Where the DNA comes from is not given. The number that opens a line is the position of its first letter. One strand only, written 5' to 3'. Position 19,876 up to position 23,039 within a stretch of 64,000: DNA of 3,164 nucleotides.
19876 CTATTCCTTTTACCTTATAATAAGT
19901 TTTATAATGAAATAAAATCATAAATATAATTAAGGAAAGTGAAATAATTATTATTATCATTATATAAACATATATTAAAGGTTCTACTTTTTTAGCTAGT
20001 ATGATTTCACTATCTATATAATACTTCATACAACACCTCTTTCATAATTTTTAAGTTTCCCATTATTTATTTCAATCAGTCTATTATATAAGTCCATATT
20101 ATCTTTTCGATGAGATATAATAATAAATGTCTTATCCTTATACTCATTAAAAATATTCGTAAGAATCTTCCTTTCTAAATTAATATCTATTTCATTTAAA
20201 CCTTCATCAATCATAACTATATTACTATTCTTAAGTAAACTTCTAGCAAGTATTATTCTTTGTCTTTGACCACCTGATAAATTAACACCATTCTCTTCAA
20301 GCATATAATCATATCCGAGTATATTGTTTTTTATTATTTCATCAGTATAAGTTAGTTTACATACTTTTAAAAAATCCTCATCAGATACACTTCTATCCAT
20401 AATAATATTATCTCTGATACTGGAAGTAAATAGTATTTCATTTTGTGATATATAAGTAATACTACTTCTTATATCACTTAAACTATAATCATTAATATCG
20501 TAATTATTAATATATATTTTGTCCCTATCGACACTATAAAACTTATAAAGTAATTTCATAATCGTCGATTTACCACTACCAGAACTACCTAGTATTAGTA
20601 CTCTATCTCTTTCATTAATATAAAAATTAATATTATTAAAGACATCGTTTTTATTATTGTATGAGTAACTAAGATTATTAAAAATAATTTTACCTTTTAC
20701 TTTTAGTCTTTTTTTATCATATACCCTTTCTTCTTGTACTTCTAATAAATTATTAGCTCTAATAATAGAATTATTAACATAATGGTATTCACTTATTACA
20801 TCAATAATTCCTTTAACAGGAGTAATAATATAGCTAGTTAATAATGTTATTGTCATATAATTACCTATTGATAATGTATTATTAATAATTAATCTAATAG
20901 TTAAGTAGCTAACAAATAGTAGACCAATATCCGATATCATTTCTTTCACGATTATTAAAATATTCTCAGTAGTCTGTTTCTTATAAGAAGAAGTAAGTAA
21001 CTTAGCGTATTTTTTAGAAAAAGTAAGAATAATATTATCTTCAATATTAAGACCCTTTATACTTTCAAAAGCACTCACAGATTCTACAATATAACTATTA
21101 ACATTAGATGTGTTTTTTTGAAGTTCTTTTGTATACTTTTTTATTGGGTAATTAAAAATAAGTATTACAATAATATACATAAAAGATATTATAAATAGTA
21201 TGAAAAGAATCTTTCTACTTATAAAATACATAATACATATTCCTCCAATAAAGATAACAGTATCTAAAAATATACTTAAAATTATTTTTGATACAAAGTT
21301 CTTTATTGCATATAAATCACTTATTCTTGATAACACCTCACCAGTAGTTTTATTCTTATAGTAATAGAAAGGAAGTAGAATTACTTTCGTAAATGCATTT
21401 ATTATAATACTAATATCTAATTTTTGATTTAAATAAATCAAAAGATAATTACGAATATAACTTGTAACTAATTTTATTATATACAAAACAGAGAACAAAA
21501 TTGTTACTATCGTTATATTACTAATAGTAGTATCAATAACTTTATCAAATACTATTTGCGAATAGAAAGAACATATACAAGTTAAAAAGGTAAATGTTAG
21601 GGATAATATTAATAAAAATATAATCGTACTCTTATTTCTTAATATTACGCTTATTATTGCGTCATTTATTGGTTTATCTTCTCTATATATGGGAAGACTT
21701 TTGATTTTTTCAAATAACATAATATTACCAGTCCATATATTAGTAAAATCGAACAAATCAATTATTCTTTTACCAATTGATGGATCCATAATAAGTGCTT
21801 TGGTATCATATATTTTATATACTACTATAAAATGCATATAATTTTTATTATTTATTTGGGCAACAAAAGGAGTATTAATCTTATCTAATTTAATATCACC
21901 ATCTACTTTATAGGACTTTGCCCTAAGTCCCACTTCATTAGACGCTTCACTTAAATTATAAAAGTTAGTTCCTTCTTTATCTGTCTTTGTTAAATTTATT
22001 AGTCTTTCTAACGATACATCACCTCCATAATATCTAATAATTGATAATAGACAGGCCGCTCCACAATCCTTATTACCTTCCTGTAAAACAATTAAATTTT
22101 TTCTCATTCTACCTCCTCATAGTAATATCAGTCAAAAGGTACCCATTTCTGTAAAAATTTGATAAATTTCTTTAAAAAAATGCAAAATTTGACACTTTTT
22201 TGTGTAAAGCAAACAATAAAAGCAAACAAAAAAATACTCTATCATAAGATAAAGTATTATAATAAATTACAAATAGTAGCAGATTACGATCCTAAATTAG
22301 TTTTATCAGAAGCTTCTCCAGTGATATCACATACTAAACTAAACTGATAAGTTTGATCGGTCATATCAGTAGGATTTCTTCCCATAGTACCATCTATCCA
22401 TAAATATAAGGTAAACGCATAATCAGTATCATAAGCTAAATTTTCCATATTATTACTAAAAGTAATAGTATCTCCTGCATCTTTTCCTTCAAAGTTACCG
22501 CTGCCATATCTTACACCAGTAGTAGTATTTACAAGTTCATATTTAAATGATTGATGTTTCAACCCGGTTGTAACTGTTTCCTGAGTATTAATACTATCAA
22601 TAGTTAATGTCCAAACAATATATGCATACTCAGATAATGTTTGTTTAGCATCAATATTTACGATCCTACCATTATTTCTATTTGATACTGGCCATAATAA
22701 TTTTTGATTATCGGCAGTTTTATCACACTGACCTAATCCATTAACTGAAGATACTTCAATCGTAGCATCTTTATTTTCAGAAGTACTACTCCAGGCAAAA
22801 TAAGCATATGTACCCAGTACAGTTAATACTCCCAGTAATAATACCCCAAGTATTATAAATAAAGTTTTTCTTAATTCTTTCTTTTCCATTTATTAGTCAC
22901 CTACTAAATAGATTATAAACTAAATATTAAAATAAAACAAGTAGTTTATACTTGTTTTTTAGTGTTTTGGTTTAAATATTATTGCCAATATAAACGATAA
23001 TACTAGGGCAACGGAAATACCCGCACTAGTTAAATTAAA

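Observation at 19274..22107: Two-peptide double-glycine bacteriocin locus with unannotated peptide genes and no visible immunity gene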

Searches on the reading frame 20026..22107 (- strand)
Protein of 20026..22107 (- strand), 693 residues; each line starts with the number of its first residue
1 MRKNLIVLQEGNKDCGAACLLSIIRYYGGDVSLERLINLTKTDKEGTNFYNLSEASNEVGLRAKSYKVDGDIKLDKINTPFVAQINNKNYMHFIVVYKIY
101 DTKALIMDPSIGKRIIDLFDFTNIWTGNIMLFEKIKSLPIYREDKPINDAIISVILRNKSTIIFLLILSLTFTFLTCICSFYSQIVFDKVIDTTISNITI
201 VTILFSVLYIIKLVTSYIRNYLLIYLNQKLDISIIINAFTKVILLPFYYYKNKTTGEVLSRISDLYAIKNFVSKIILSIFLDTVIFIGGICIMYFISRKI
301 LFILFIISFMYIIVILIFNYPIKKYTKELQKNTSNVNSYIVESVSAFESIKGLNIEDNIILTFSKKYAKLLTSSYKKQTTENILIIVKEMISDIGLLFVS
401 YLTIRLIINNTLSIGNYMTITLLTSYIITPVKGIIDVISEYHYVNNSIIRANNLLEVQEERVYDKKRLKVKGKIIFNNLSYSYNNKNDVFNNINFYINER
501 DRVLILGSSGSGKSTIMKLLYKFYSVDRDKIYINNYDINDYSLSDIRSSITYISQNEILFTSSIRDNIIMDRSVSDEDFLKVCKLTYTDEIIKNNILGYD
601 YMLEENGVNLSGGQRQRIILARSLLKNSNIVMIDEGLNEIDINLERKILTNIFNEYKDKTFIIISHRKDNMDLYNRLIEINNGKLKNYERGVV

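Call 4: search_protein_families(library=ncbifam, proteins=[window:20026-22107:-], max_evalue=1)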
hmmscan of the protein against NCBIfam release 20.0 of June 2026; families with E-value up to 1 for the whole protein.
window:20026-22107:- (693 aa): 177 families (the best 25 are shown)
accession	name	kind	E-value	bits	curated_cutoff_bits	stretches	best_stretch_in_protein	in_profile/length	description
TIGR01193.1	bacteriocin_ABC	subfamily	2e-117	393.5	523.85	1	11-685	3-686/708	peptide cleavage/export ABC transporter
TIGR03796.1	NHLM_micro_ABC1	equivalog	1.9e-102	343.7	853.3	1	6-686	4-690/710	NHLP family bacteriocin export ABC transporter peptidase/permease/ATPase subunit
TIGR03375.1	type_I_sec_LssB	subfamily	2.2e-99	333.6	693.1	1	18-685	5-679/696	type I secretion system permease/ATPase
TIGR01846.1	type_I_sec_HlyB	subfamily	4.1e-96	322.8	725.55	1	19-686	4-670/694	type I secretion system permease/ATPase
NF045998.1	cleave_ABC_plasm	equivalog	2e-95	320.5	500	1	9-668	2-661/673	Mbov_0121 family peptidase domain-containing ABC transporter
TIGR02203.1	MsbA_lipidA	equivalog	1e-70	238.9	602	1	176-685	31-546/572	lipid A export permease/ATP-binding protein MsbA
TIGR02204.1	MsbA_rel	hypoth_equivalog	1.4e-69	235.3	780.4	1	168-685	25-552/576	ABC transporter, permease/ATP-binding protein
NF008381.0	PRK11176.1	equivalog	2e-66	224.6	867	1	185-687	51-558/582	lipid A ABC transporter ATP-binding protein/permease MsbA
TIGR03797.1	NHLM_micro_ABC2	equivalog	1e-62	212.7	709.4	1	151-685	126-662/686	NHLP bacteriocin export ABC transporter permease/ATPase subunit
TIGR00958.1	3a01208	subfamily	2.5e-59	201.3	874.6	1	162-687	164-693/711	antigen peptide transporter 2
TIGR01842.1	type_I_sec_PrtD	subfamily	8.9e-57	192.8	510.15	1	157-688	3-534/544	type I secretion system permease/ATPase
NF008364.0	PRK11160.1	equivalog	1e-54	186.2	630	1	235-687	96-554/575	heme ABC transporter ATP-binding protein/permease CydC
NF010178.0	PRK13657.1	equivalog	6.1e-53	180.1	733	1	175-685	30-547/588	glucan ABC transporter ATP-binding protein/ permease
TIGR02857.1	CydD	equivalog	4.5e-50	171.1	435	1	183-679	26-528/529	thiol reductant ABC exporter subunit CydD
NF045513.1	HepA_fam_ABC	equivalog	1.5e-49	168.9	725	1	192-685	88-586/610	heterocyst formation ABC transporter subunit HepA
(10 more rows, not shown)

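Call 5: search_protein_families(library=pfam, proteins=[window:20026-22107:-], max_evalue=1)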
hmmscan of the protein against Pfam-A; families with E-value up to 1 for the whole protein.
window:20026-22107:- (693 aa): 19 families
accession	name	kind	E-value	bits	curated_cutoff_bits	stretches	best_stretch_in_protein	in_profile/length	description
PF00664.28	ABC_membrane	-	2.5e-38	132.8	28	1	163-431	2-274/274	ABC transporter transmembrane region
PF03412.21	Peptidase_C39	-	7.9e-35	120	22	1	6-134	4-130/133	Peptidase C39 family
PF00005.33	ABC_tran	-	3.8e-25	89.5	25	1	490-636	1-135/137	ABC transporter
PF02463.25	SMC_N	-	0.0002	21.3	40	1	465-682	100-213/220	RecF/RecN/SMC N terminal domain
PF20720.3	nSTAND3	-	0.00025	21.2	27.2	1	487-543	4-61/155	Novel STAND NTPase 3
PF13555.12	AAA_29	-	0.0003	20.9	27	1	490-517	12-39/61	P-loop containing region of AAA domain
PF03193.22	RsgA_GTPase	-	0.0056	16.9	30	1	484-521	91-127/174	RsgA GTPase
PF13479.12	AAA_24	-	0.0071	16.7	27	1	502-553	4-58/195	AAA domain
PF05673.19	DUF815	-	0.0088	15.7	23.8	1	475-560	26-112/249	Protein of unknown function (DUF815)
PF00158.32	Sigma54_activat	-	0.011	15.9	20.2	1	486-530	8-52/168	Sigma-54 interaction domain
PF13173.12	AAA_14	-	0.013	15.9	27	1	503-572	5-70/129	AAA domain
PF25199.1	nSTAND_NTPase5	-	0.071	13.4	34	1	502-533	43-75/145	Novel STAND NTPase 5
PF13238.12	AAA_18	-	0.13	13.2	29.4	1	503-523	1-21/128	AAA domain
PF13401.12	AAA_22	-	0.13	13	27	1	503-551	8-55/130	AAA domain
PF18751.7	Ploopntkinase3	-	0.19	11.7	27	1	503-545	6-47/187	P-loop Nucleotide Kinase3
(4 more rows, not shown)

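Call 7: find_encoding_contigs(protein=window:20026-22107:-, flank=6000, max_places=6)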
Protein window:20026-22107:- (693 aa): 2 contigs read that carry it; 1 place shown.
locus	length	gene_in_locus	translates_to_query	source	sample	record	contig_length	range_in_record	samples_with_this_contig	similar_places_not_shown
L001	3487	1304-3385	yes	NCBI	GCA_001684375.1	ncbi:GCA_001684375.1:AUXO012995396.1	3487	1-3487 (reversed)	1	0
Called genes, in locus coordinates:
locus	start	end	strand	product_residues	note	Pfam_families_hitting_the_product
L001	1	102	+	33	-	?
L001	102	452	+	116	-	PF03862:SpoVAC_SpoVAEB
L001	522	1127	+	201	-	-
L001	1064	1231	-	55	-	-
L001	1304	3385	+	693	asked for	PF03412:Peptidase_C39, PF00664:ABC_membrane, PF00005:ABC_tran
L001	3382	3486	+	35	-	?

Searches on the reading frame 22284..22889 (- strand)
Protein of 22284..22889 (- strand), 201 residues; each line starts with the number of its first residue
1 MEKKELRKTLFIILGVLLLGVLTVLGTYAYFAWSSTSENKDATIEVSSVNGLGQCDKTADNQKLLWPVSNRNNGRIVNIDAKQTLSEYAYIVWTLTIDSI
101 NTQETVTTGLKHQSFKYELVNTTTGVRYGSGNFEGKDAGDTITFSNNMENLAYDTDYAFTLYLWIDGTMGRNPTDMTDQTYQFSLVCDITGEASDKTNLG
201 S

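Call 4: search_protein_families(library=ncbifam, proteins=[window:22284-22889:-], max_evalue=1)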
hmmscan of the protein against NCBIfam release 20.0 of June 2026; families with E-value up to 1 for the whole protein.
window:22284-22889:- (201 aa): 2 families
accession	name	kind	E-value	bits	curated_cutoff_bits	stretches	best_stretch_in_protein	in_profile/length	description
NF005435.1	PRK07021.1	equivalog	0.16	11.8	131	0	3-42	2-41/157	flagellar basal body-associated protein FliL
NF033158.1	Myrrcad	domain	0.37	10.3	33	1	11-32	6-26/36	MyrrCad domain-containing protein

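Call 5: search_protein_families(library=pfam, proteins=[window:22284-22889:-], max_evalue=1)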
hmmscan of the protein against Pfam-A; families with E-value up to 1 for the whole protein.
window:22284-22889:- (201 aa): 1 family
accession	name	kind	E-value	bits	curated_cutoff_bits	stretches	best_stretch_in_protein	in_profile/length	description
PF13179.11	DUF4006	-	0.0062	16.9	22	1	11-40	16-45/64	Family of unknown function (DUF4006)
